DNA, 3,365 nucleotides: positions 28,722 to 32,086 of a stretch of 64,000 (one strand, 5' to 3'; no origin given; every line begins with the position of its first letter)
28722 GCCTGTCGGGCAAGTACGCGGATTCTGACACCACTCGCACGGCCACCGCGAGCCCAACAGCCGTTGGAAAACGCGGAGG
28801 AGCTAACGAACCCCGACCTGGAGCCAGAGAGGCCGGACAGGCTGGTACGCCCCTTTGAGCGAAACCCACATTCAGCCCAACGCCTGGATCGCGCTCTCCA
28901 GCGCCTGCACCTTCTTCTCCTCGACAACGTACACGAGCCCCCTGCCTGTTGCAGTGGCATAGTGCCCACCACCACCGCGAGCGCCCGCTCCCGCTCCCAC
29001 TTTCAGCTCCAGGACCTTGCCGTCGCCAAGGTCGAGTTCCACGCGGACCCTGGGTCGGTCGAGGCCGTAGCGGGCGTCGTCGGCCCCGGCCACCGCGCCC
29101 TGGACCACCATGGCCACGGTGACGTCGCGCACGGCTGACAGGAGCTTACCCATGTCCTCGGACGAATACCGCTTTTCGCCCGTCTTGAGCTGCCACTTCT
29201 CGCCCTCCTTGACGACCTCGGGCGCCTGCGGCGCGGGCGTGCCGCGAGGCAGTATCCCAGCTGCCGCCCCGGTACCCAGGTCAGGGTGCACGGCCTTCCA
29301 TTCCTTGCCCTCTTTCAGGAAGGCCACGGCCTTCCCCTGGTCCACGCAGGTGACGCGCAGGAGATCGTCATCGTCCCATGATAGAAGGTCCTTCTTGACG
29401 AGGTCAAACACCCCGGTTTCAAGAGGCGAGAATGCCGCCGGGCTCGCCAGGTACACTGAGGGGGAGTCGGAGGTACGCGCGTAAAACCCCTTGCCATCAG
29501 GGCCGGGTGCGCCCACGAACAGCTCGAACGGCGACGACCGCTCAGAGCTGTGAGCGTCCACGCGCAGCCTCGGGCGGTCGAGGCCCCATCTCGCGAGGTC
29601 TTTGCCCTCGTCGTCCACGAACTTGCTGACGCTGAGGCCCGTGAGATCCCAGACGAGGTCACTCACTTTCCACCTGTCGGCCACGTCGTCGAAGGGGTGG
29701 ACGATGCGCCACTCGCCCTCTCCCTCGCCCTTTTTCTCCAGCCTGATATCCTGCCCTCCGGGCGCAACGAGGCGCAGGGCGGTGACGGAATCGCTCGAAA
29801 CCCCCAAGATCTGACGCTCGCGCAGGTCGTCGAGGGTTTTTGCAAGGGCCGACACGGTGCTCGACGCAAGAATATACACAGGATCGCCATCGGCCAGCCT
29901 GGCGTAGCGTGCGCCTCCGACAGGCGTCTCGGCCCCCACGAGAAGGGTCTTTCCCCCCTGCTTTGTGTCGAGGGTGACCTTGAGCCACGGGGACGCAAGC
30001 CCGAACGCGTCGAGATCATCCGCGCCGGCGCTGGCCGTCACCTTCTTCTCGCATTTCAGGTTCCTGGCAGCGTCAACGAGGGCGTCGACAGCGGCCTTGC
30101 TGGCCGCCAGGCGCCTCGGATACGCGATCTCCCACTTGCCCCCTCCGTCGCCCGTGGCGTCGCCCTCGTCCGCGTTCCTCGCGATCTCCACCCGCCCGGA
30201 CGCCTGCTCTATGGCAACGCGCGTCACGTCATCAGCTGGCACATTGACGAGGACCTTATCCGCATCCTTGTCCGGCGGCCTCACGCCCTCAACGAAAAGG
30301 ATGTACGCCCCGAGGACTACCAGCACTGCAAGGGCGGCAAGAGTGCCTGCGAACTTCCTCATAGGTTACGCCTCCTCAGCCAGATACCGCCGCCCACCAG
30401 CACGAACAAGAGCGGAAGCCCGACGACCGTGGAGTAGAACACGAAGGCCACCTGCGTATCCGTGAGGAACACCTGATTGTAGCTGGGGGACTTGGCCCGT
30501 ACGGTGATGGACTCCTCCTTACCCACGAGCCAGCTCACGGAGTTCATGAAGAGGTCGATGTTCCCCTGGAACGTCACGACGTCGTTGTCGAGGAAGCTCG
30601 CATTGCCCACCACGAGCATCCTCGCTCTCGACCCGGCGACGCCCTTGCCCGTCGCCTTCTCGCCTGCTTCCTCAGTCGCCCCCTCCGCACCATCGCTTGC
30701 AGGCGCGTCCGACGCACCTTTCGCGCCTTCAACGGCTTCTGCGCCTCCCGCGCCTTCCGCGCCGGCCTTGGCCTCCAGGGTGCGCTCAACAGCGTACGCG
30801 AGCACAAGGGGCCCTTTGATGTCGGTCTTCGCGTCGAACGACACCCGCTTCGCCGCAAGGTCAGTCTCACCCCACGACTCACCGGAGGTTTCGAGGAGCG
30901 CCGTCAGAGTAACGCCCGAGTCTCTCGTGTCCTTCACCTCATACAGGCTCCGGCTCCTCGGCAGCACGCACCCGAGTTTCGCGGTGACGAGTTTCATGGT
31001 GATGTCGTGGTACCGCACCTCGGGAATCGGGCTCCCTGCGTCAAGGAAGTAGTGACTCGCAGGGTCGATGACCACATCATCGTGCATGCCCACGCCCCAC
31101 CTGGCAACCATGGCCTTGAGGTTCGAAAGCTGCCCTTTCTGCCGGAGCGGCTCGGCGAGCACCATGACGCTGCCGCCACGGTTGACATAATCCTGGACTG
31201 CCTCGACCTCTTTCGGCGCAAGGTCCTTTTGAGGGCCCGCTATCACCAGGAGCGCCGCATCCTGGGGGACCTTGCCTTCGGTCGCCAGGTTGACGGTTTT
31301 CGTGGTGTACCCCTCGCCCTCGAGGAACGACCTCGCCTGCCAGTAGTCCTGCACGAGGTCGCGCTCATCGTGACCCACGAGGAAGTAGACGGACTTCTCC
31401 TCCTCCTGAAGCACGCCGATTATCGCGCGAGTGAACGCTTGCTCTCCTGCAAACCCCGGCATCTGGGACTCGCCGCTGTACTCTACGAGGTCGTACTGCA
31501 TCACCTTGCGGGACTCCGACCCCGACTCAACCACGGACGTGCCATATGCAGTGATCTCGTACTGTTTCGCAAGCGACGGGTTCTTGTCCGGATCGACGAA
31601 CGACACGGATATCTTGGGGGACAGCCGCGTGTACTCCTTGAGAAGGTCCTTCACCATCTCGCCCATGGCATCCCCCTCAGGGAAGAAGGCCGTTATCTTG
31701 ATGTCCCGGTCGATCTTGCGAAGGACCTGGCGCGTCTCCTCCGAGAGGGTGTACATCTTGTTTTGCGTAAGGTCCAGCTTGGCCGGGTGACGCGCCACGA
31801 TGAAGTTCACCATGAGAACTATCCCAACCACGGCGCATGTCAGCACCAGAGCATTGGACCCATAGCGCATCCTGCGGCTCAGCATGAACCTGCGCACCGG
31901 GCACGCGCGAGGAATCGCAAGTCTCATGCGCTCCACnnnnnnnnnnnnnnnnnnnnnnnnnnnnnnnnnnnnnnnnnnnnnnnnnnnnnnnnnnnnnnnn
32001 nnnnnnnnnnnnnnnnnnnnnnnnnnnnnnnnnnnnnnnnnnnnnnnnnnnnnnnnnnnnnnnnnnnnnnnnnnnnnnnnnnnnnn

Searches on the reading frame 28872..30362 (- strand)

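Call 11: search_protein_families(library=pfam, proteins=[window:28872-30362:-], max_evalue=0.001)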
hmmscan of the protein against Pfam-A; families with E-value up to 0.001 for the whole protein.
window:28872-30362:- (496 aa): 1 family
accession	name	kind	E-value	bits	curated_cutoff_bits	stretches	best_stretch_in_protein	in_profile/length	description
PF14238.11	DUF4340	-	1.3e-60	205.2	25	3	77-215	1-136/183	Domain of unknown function (DUF4340)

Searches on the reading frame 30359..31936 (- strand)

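Call 11: search_protein_families(library=pfam, proteins=[window:30359-31936:-], max_evalue=0.001)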
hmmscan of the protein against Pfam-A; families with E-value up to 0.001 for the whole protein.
window:30359-31936:- (525 aa): 4 families
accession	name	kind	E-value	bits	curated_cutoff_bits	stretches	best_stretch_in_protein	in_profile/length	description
PF09822.16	ABC_transp_aux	-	6.9e-29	101.4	34.7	1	181-465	2-287/288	ABC-type uncharacterized transport system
PF23357.1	DUF7088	-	3e-18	66.4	27.8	1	58-145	1-98/105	Domain of unknown function (DUF7088)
PF23355.1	IFT52_GIFT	-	5.1e-07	29.5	27.2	1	225-292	44-111/246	IFT52 GIFT domain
PF14258.12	DUF4350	-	1.7e-06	28.9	30.4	1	201-464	12-178/181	Domain of unknown function (DUF4350)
